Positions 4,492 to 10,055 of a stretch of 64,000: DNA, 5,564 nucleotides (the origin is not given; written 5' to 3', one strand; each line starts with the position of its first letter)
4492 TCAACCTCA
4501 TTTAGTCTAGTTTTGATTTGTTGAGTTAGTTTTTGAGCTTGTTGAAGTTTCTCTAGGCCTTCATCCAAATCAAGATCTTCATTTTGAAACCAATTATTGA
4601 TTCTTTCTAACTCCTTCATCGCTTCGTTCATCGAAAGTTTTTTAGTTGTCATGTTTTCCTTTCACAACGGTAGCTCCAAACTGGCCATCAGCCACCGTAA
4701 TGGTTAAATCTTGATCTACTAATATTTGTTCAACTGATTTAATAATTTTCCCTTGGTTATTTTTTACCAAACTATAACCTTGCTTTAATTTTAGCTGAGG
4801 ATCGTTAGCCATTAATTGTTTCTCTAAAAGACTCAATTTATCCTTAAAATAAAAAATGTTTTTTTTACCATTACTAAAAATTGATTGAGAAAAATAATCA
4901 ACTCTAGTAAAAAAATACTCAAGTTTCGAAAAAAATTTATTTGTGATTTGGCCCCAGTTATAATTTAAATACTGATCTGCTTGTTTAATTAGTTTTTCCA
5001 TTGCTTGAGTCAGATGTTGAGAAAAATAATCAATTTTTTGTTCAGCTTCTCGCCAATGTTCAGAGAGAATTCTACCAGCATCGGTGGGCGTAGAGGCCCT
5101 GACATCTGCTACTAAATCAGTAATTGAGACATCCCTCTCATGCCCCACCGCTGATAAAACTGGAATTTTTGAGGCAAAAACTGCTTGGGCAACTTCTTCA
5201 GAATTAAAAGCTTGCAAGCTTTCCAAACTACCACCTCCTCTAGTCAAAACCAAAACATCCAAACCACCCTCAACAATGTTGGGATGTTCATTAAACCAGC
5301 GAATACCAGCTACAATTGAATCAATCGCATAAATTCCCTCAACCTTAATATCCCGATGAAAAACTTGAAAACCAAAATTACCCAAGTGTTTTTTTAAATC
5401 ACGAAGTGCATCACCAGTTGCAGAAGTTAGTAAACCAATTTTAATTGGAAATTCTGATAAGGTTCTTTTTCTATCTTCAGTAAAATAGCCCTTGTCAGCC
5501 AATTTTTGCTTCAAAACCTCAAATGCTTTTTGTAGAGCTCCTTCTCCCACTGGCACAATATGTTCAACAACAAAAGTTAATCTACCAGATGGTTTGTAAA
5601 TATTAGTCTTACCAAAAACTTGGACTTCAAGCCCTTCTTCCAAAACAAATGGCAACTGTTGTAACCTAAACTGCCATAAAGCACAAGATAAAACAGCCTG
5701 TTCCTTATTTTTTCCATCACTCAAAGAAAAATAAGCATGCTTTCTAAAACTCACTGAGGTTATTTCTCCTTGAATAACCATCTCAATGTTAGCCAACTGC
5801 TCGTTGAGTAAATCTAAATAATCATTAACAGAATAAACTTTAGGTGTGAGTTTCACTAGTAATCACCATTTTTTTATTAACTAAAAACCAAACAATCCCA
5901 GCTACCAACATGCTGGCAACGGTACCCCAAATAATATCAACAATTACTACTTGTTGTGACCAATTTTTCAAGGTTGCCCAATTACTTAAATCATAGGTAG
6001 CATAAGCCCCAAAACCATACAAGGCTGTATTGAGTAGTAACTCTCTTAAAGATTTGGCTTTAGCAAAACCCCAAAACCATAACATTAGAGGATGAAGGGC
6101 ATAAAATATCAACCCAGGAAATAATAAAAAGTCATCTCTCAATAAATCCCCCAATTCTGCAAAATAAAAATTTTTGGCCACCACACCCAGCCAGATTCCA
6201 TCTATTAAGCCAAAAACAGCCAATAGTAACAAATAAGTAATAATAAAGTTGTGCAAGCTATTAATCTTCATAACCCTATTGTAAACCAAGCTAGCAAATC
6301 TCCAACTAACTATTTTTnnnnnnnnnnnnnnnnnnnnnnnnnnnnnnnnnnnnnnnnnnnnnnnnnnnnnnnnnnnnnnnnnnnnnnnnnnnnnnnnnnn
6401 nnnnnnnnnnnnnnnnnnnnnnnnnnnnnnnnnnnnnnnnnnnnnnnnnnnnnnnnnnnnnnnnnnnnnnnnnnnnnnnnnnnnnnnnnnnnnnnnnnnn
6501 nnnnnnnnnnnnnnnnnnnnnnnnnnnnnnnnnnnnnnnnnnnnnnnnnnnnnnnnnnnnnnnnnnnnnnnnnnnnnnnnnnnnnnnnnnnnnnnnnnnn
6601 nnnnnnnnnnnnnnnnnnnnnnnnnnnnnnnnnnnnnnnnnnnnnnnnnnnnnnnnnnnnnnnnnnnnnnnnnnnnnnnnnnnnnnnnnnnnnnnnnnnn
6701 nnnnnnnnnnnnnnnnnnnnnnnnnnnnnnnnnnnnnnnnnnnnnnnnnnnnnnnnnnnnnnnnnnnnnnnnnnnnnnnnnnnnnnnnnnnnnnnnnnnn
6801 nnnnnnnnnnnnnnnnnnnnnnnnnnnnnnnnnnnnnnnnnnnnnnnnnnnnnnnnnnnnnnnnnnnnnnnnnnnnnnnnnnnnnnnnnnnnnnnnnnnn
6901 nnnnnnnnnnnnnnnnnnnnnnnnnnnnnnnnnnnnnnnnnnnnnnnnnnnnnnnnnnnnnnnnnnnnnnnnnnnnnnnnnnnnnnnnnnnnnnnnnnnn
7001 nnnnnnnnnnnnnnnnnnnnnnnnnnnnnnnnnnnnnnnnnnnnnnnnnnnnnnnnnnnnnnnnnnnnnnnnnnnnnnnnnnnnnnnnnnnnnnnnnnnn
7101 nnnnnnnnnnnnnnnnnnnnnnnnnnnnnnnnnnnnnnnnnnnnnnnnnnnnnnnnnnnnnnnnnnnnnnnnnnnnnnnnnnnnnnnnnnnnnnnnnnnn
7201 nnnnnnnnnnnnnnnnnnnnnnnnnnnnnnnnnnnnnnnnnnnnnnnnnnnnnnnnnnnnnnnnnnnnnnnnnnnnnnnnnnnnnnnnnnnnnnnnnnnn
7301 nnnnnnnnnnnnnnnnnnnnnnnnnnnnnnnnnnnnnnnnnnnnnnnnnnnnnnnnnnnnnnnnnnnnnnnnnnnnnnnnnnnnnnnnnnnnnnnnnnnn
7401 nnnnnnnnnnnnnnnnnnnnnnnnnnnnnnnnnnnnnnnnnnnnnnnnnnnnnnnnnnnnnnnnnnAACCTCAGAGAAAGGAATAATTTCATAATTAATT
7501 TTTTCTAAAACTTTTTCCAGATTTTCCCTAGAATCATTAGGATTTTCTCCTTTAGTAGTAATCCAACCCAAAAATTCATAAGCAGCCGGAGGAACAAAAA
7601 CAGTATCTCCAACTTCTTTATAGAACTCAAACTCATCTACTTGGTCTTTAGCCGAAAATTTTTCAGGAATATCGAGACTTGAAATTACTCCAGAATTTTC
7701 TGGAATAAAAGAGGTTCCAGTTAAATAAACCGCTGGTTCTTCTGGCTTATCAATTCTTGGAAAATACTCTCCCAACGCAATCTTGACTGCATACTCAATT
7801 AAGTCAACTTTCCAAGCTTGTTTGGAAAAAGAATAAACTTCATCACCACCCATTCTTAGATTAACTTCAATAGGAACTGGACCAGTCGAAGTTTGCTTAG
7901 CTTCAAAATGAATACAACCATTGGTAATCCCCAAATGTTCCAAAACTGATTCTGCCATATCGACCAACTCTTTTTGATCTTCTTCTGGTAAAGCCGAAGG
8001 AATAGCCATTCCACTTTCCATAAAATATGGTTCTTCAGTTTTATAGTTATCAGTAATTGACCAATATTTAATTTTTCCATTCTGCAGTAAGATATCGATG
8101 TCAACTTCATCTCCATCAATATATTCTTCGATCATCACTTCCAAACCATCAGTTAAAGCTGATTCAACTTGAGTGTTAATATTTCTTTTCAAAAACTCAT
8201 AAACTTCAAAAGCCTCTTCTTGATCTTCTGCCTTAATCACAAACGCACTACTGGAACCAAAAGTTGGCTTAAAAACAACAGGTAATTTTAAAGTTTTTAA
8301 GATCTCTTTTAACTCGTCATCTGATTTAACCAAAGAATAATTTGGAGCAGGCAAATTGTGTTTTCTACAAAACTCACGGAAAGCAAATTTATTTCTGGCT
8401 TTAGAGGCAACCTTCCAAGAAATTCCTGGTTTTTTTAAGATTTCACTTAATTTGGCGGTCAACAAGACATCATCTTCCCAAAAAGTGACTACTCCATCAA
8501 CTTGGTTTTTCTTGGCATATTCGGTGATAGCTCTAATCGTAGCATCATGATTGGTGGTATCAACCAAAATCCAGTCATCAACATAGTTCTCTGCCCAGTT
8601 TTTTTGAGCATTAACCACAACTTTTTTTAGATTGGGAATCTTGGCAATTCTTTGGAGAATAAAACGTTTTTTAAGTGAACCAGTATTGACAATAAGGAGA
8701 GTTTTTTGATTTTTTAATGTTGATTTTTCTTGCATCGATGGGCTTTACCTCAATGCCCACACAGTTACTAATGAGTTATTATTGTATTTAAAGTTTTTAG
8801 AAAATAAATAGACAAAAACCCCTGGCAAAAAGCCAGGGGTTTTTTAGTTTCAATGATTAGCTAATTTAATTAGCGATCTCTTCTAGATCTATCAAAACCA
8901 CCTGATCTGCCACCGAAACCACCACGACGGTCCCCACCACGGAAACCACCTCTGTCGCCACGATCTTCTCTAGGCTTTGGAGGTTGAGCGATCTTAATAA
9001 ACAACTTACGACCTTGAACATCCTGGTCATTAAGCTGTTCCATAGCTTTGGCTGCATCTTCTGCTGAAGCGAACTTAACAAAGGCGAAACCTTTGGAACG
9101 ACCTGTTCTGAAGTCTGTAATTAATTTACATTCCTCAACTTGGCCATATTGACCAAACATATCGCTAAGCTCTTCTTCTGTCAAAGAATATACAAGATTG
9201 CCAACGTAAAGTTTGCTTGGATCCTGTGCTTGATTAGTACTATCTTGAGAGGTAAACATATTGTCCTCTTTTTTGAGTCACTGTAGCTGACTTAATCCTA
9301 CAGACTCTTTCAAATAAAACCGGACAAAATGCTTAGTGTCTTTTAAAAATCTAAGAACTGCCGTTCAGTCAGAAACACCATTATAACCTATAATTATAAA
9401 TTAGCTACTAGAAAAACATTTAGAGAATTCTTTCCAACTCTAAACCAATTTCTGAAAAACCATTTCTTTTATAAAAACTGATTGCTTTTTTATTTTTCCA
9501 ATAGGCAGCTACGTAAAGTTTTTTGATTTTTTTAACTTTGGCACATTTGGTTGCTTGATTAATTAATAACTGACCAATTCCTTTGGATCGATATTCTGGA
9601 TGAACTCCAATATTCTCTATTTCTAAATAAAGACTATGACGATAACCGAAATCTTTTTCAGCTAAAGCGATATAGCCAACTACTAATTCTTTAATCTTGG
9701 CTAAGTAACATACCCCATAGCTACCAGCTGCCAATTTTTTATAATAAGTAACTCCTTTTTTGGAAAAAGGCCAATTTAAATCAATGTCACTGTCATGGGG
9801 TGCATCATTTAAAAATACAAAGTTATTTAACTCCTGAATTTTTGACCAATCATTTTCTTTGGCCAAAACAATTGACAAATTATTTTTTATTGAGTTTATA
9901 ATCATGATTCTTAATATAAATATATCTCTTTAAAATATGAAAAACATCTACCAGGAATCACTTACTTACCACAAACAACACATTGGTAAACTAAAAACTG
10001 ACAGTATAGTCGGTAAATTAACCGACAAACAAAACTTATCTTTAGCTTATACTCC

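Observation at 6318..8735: Single 805-aa protein with two complete ATP-grasp ligase modules (LAL-like plus Ddl-like)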

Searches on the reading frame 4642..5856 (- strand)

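Call 6: search_protein_families(library=pfam, proteins=[window:4642-5856:-], max_evalue=0.01)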
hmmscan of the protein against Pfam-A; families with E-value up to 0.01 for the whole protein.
window:4642-5856:- (404 aa): 4 families
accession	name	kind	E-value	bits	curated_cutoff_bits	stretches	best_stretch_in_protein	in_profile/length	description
PF02601.20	Exonuc_VII_L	-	1.2e-64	219.2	35.9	2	124-325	1-198/315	Exonuclease VII, large subunit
PF13742.12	tRNA_anti_2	-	1.8e-17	63.8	27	1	7-100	3-94/95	OB-fold nucleic acid binding domain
PF01336.31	tRNA_anti-codon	-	3.8e-05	24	27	1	27-102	2-74/75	OB-fold nucleic acid binding domain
PF04967.18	HTH_10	-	0.0038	17.4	23.1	0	121-156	14-49/53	HTH DNA binding domain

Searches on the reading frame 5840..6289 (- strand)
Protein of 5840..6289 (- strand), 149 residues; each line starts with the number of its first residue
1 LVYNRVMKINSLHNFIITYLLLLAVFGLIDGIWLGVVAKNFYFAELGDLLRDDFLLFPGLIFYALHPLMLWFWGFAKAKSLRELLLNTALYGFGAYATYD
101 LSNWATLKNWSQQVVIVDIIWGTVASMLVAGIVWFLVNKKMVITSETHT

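Call 6: search_protein_families(library=pfam, proteins=[window:5840-6289:-], max_evalue=0.01)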
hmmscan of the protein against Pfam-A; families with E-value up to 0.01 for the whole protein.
window:5840-6289:- (149 aa): 1 family
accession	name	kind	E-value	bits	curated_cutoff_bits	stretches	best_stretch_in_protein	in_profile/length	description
PF09945.14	DUF2177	-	9.8e-32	110.1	26.9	1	16-133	2-122/124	Predicted membrane protein (DUF2177)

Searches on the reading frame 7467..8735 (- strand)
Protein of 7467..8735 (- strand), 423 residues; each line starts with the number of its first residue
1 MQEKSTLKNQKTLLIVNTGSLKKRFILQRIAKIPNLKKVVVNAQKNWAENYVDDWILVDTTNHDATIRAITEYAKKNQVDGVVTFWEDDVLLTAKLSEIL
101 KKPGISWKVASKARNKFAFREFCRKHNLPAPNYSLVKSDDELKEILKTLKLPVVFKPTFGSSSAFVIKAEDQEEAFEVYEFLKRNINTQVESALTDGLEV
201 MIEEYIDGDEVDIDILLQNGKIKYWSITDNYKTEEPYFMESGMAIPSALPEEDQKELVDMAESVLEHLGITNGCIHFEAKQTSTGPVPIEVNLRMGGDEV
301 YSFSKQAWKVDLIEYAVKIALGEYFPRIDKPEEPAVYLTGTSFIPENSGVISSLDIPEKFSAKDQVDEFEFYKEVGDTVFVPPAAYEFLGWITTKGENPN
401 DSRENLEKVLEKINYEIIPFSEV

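Call 83: search_solved_structures(query=window:7467-8735:-, max_evalue=0.000001, show_alignments=4)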
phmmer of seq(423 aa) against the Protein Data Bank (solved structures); distinct sequences matched with E-value up to 0.000001: 8.
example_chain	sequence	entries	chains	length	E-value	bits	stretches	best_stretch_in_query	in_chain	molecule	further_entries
3vot_A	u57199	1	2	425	1.3e-22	83.6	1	75-395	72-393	L-amino acid ligase, BL00235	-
4dim_A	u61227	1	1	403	3e-12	49.4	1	33-415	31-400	Phosphoribosylglycinamide synthetase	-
3wo1_A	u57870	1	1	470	1.9e-11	46.8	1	65-318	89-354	Alanine-anticapsin ligase BacD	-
3vmm_A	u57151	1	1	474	3.5e-11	45.9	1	65-318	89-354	Alanine-anticapsin ligase BacD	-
3wnz_A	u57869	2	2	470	3.5e-11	45.9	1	65-318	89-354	Alanine-anticapsin ligase BacD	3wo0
4wd3_A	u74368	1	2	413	2.8e-10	42.9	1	46-382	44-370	L-amino acid ligase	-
2yw2_A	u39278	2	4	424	8.3e-08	34.8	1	15-318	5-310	Phosphoribosylamine--glycine ligase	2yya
2yrw_A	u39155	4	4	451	6.1e-07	31.9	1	64-322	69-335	Phosphoribosylglycinamide synthetase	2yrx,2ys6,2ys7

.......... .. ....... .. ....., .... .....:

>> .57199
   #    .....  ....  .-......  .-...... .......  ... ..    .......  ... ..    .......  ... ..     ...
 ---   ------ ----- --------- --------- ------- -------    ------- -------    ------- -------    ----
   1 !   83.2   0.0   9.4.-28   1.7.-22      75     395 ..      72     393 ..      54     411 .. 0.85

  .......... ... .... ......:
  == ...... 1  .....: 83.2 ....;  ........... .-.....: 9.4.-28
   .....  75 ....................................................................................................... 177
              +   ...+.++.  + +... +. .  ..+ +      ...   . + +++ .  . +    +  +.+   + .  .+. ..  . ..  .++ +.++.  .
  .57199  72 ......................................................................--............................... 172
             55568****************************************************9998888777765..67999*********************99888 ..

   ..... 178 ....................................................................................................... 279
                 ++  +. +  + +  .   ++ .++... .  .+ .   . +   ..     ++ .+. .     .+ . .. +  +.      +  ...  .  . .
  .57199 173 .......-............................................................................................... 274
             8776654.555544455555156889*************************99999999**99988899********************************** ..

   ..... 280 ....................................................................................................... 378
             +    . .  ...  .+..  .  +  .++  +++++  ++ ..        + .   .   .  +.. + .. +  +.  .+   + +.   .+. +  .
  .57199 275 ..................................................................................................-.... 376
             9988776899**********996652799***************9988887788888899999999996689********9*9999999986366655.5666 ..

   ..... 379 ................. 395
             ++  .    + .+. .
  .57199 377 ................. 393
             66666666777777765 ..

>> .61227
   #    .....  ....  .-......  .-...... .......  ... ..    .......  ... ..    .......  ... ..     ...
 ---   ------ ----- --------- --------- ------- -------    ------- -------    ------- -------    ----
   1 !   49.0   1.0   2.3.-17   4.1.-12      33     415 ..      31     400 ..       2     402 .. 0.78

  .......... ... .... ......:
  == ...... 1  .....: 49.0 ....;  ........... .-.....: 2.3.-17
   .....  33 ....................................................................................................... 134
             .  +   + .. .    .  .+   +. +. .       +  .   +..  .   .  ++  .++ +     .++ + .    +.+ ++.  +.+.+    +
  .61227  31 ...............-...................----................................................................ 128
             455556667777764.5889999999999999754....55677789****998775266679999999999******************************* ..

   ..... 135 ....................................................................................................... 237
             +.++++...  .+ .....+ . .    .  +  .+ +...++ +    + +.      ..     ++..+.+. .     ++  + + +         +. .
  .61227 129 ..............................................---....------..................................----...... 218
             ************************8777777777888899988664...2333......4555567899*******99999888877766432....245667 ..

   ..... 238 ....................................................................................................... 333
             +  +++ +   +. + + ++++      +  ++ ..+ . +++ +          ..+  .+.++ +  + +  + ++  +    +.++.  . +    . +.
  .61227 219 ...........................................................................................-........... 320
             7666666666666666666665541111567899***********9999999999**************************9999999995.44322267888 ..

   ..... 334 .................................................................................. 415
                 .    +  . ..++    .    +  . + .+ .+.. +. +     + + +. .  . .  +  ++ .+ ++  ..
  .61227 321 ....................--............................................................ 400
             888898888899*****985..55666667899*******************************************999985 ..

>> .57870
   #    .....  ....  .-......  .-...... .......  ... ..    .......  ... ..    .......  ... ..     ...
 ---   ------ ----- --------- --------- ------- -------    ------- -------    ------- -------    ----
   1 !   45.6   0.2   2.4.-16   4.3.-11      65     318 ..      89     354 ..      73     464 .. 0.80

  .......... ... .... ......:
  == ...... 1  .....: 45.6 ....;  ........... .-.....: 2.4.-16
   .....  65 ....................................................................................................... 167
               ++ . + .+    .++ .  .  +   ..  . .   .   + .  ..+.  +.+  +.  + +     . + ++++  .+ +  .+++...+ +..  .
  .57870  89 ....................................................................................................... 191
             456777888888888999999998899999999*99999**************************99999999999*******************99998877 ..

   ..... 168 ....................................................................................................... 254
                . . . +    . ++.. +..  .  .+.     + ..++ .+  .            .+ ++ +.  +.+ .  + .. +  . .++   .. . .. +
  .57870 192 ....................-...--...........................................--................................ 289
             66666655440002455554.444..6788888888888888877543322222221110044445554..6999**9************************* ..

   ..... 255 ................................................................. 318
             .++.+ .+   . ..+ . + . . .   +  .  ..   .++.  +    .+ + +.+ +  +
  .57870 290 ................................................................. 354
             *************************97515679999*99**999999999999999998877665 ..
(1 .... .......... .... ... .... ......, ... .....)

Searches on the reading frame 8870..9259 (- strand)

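Call 6: search_protein_families(library=pfam, proteins=[window:8870-9259:-], max_evalue=0.01)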
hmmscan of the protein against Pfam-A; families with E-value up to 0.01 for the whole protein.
window:8870-9259:- (129 aa): 7 families
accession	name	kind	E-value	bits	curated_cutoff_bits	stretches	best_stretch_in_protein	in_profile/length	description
PF00076.28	RRM_1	-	2.6e-26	91.7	20.7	1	17-86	1-69/70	RNA recognition motif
PF13893.12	RRM_5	-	4.8e-06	26.7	27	1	17-91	29-99/125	RNA recognition motif. (a.k.a. RRM, RBD, or RNP domain)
PF11608.14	RRM_MARF1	-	0.00023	21.7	27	1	53-100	39-84/89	MARF1, RNA recognition motif 1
PF16367.11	RRM_7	-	0.0018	18.6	27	1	15-91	2-81/94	RNA recognition motif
PF11835.14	RRM_8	-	0.0021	18.7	26.2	1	16-81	14-75/89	RRM-like domain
PF16842.11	RRM_occluded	-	0.0028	18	30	1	27-86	14-68/79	Occluded RNA-recognition motif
PF08777.17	RRM_3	-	0.0098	16.4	22.9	0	26-86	13-67/102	RNA binding motif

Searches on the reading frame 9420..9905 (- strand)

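Call 6: search_protein_families(library=pfam, proteins=[window:9420-9905:-], max_evalue=0.01)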
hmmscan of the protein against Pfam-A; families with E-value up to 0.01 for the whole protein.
window:9420-9905:- (161 aa): 8 families
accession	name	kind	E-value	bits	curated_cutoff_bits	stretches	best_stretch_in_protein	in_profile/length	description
PF00583.31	Acetyltransf_1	-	2.6e-16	60.4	20.7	1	45-150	14-116/116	Acetyltransferase (GNAT) family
PF13508.13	Acetyltransf_7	-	4.3e-16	59.5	27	1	64-152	3-84/84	Acetyltransferase (GNAT) domain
PF13673.13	Acetyltransf_10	-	5.1e-10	39.9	23.6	1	65-158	32-115/128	Acetyltransferase (GNAT) domain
PF13420.13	Acetyltransf_4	-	1.5e-06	28.8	24.3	1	12-153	1-137/155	Acetyltransferase (GNAT) domain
PF08445.16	FR47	-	1.8e-05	25.1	22.1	1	95-153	23-80/86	FR47-like protein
PF13302.13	Acetyltransf_3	-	0.00076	20.6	25.4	1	62-150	53-137/138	Acetyltransferase (GNAT) domain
PF14542.12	Acetyltransf_CG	-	0.0067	17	30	0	83-128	14-59/80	GCN5-related N-acetyl-transferase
PF13527.13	Acetyltransf_9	-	0.0071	16.8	25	0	95-151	74-125/127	Acetyltransferase (GNAT) domain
